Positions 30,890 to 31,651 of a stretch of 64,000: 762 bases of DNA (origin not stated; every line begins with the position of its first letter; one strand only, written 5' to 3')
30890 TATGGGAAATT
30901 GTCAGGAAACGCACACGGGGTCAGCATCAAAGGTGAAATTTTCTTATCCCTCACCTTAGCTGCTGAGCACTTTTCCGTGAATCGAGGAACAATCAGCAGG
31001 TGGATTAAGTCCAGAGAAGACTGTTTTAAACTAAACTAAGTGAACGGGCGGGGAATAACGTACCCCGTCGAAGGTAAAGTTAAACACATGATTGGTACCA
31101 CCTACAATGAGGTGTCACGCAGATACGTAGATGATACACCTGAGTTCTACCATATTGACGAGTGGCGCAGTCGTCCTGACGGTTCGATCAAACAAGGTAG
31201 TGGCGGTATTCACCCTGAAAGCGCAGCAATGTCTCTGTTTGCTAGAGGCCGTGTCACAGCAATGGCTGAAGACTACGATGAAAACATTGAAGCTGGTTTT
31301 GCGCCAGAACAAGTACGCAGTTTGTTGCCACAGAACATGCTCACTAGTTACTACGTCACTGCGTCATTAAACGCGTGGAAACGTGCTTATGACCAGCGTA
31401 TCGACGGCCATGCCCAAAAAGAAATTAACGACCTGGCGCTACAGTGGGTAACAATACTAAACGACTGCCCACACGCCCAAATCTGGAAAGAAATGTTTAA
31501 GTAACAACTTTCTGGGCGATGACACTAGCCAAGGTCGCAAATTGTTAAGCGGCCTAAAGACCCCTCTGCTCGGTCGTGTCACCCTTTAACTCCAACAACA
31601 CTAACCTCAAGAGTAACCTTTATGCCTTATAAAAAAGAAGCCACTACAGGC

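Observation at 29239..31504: thyX interrupted by a 1.3-kb insert with tandem HNH and GIY-YIG homing endonucleases, plus an in-frame ~100-aa insertion in the N-terminal part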

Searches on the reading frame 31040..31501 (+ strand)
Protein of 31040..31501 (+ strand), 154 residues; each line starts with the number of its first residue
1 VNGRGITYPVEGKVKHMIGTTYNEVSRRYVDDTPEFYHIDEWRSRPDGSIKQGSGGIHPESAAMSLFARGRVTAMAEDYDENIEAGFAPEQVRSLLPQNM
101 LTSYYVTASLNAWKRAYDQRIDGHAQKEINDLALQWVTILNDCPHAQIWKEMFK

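Call 6: search_protein_families(library=pfam, proteins=[window:31040-31501:+], max_evalue=1)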
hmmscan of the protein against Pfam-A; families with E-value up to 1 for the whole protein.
window:31040-31501:+ (154 aa): 1 family
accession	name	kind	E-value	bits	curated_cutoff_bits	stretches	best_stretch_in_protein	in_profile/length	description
PF02511.20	Thy1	-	2e-19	70.5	24.8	1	14-141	75-186/191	Thymidylate synthase complementing protein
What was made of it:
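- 31080..31504 (+): thyX exon 2 (bases 2-3 of the Phe179 codon, aa 180-319, and the stop). Pfam Thy1 profile positions 75-186 (call 6).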
